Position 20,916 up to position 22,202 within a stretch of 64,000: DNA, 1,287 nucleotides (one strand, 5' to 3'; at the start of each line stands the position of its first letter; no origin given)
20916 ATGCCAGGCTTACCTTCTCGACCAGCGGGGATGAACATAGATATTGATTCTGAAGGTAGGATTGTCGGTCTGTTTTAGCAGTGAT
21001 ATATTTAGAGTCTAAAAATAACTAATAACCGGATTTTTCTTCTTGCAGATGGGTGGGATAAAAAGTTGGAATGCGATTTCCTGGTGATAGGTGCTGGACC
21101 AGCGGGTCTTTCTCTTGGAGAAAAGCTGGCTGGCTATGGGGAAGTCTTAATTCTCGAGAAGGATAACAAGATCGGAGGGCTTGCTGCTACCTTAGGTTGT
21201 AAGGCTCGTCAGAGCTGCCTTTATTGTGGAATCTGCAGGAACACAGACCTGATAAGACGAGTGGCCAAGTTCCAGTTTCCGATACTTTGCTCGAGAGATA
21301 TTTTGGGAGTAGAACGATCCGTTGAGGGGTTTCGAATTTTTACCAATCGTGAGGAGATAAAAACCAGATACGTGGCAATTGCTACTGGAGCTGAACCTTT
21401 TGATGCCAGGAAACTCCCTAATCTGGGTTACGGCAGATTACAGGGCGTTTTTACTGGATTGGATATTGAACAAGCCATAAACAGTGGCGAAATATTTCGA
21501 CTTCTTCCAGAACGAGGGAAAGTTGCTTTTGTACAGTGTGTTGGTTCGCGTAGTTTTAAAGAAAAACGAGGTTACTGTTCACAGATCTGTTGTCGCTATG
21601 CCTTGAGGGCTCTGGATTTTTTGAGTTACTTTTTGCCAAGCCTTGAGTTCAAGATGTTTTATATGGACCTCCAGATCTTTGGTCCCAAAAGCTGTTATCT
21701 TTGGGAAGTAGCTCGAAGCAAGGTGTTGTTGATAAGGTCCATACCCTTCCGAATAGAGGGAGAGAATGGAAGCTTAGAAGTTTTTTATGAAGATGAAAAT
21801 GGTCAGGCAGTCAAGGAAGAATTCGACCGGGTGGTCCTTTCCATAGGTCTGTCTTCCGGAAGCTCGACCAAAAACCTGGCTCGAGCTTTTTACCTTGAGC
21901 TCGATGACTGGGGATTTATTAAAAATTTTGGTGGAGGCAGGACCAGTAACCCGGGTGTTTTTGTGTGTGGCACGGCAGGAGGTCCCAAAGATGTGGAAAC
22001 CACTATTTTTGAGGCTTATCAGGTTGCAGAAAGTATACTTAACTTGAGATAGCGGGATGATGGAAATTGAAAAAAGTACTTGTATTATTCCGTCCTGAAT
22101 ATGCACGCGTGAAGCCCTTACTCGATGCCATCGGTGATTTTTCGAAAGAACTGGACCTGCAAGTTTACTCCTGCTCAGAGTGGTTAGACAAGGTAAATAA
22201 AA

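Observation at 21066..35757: Methyl-branch Wood-Ljungdahl operon merging MetFV with Hdr-like and Flx-like modules but lacking HdrB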

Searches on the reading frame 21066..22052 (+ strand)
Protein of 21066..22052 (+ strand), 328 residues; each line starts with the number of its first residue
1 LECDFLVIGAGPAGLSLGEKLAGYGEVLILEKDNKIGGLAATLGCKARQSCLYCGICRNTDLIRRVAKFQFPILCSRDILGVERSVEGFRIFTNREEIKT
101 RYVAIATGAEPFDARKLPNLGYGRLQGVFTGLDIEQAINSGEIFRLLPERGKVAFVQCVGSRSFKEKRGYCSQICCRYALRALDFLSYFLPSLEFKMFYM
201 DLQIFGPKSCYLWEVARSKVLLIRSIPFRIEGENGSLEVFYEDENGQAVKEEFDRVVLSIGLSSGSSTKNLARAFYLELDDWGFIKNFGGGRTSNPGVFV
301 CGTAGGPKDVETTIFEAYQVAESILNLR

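Call 4: search_protein_families(library=pfam, proteins=[window:21066-22052:+], max_evalue=0.01)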
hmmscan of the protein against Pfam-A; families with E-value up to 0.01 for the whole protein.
window:21066-22052:+ (328 aa): 6 families
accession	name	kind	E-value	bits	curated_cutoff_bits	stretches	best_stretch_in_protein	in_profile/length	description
PF07992.20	Pyr_redox_2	-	4.3e-12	46.5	26.1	2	229-308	208-282/291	Pyridine nucleotide-disulphide oxidoreductase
PF13738.12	Pyr_redox_3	-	6.5e-10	39.2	30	1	66-109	91-134/305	Pyridine nucleotide-disulphide oxidoreductase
PF13450.12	NAD_binding_8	-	7e-06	26.7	21.9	1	7-42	1-37/68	NAD(P)-binding Rossmann-like domain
PF03486.20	HI0933_like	-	0.00042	20.3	50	0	4-37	2-36/244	HI0933-like protein Rossmann domain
PF01494.25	FAD_binding_3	-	0.00074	19.3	22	1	2-35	1-35/349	FAD binding domain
PF01266.30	DAO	-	0.0018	18.3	27.9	0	4-38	1-36/353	FAD dependent oxidoreductase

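Call 22: search_protein_families(library=ncbifam, proteins=[window:21066-22052:+], max_evalue=0.001)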
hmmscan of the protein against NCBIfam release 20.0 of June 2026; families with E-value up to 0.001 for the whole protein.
window:21066-22052:+ (328 aa): 20 families
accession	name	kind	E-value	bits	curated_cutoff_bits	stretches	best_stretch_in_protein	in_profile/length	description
NF040770.1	hetero_SS_HdrA2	exception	7.9e-39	133.4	1100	1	89-322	307-554/777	CoB-CoM heterodisulfide reductase HdrA2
NF041778.1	hetero_SS_HdrA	equivalog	3.7e-32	111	1400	1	96-317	324-559/771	ferredoxin:CoB-CoM heterodisulfide reductase subunit HdrA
NF041891.1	hdrA_Methbact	equivalog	7.8e-28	97.1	1300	1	99-322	314-550/762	ferredoxin:CoB-CoM heterodisulfide reductase subunit HdrA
TIGR01292.1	TRX_reduct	equivalog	6.5e-08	31.7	343.45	0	4-111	2-112/300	thioredoxin-disulfide reductase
NF005560.0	PRK07233.1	equivalog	4.4e-07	29.1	252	1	6-45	4-44/435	hypothetical protein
NF009409.0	PRK12770.1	subfamily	4.7e-07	29.2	343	1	241-325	264-347/360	putative glutamate synthase subunit beta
TIGR03143.1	AhpF_homolog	hypoth_equivalog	9.5e-07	27.8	687.65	1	4-116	6-116/555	putative alkyl hydroperoxide reductase F subunit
TIGR01350.1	lipoamide_DH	equivalog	8.7e-06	24.7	408.8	0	3-45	2-44/461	dihydrolipoyl dehydrogenase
NF005548.0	PRK07208.1-4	equivalog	4.4e-05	22.3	389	1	5-80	6-80/488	hypothetical protein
TIGR04018.1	Bthiol_YpdA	hypoth_equivalog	6.4e-05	21.9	339.9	0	67-109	81-123/316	YpdA family putative bacillithiol disulfide reductase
NF004776.0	PRK06116.1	equivalog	6.8e-05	22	480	0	2-54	4-56/450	glutathione-disulfide reductase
TIGR00275.1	TIGR00275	subfamily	8.6e-05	21.5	183.8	0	6-37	2-34/401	aminoacetone oxidase family FAD-binding enzyme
TIGR01317.1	GOGAT_sm_gam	subfamily_domain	9e-05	21.5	447.7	0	7-40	148-182/485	glutamate synthase small subunit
TIGR03315.1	Se_ygfK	equivalog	0.00018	19.1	835.3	0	6-42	541-578/1012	putative selenate reductase subunit YgfK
NF004789.0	PRK06134.1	subfamily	0.0002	20.1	747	1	2-44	12-55/581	FAD-dependent oxidoreductase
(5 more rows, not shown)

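Call 47: search_solved_structures(query=window:21066-22052:+, max_evalue=0.001, show_alignments=2)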
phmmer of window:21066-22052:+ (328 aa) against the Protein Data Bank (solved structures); distinct sequences matched with E-value up to 0.001: 12.
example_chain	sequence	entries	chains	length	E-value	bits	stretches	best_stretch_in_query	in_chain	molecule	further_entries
6tjr_A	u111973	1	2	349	1.3e-30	110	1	5-327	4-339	Fumarate reductase/succinate dehydrogenase flavoprotein domain protein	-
9sfi_A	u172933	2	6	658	8.3e-28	100.8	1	97-323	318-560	CoB--CoM heterodisulfide reductase iron-sulfur subunit A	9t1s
8rvv_A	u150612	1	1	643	2.1e-26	96.2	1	97-318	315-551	H(2):CoB-CoM heterodisulfide,ferredoxin reductase subunit A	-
8rvu_a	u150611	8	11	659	2.3e-26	96.1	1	97-318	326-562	H(2):CoB-CoM heterodisulfide,ferredoxin reductase subunit A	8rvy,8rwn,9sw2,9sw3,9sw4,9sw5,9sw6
5odc_A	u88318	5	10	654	6.7e-25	91.2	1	102-317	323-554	Heterodisulfide reductase, subunit A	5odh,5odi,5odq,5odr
7bkb_A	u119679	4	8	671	4.6e-18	68.8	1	98-321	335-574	CoB--CoM heterodisulfide reductase iron-sulfur subunit A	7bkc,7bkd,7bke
9h2i_B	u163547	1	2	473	2.6e-08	36.7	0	4-53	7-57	Dihydrolipoyl dehydrogenase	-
4jdr_A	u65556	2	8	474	2.6e-08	36.7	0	4-53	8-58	Dihydrolipoyl dehydrogenase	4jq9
6n7f_A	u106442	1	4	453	0.00027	23.5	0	3-53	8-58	Putative glutathione reductase (GR)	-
2r9z_A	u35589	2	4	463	0.00037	23.1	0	3-54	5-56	Glutathione amide reductase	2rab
5v36_A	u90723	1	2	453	0.00074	22.1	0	3-54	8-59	Glutathione reductase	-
2eq6_A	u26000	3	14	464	0.00089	21.8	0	237-308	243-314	Pyruvate dehydrogenase complex, dihydrolipoamide dehydrogenase E3 component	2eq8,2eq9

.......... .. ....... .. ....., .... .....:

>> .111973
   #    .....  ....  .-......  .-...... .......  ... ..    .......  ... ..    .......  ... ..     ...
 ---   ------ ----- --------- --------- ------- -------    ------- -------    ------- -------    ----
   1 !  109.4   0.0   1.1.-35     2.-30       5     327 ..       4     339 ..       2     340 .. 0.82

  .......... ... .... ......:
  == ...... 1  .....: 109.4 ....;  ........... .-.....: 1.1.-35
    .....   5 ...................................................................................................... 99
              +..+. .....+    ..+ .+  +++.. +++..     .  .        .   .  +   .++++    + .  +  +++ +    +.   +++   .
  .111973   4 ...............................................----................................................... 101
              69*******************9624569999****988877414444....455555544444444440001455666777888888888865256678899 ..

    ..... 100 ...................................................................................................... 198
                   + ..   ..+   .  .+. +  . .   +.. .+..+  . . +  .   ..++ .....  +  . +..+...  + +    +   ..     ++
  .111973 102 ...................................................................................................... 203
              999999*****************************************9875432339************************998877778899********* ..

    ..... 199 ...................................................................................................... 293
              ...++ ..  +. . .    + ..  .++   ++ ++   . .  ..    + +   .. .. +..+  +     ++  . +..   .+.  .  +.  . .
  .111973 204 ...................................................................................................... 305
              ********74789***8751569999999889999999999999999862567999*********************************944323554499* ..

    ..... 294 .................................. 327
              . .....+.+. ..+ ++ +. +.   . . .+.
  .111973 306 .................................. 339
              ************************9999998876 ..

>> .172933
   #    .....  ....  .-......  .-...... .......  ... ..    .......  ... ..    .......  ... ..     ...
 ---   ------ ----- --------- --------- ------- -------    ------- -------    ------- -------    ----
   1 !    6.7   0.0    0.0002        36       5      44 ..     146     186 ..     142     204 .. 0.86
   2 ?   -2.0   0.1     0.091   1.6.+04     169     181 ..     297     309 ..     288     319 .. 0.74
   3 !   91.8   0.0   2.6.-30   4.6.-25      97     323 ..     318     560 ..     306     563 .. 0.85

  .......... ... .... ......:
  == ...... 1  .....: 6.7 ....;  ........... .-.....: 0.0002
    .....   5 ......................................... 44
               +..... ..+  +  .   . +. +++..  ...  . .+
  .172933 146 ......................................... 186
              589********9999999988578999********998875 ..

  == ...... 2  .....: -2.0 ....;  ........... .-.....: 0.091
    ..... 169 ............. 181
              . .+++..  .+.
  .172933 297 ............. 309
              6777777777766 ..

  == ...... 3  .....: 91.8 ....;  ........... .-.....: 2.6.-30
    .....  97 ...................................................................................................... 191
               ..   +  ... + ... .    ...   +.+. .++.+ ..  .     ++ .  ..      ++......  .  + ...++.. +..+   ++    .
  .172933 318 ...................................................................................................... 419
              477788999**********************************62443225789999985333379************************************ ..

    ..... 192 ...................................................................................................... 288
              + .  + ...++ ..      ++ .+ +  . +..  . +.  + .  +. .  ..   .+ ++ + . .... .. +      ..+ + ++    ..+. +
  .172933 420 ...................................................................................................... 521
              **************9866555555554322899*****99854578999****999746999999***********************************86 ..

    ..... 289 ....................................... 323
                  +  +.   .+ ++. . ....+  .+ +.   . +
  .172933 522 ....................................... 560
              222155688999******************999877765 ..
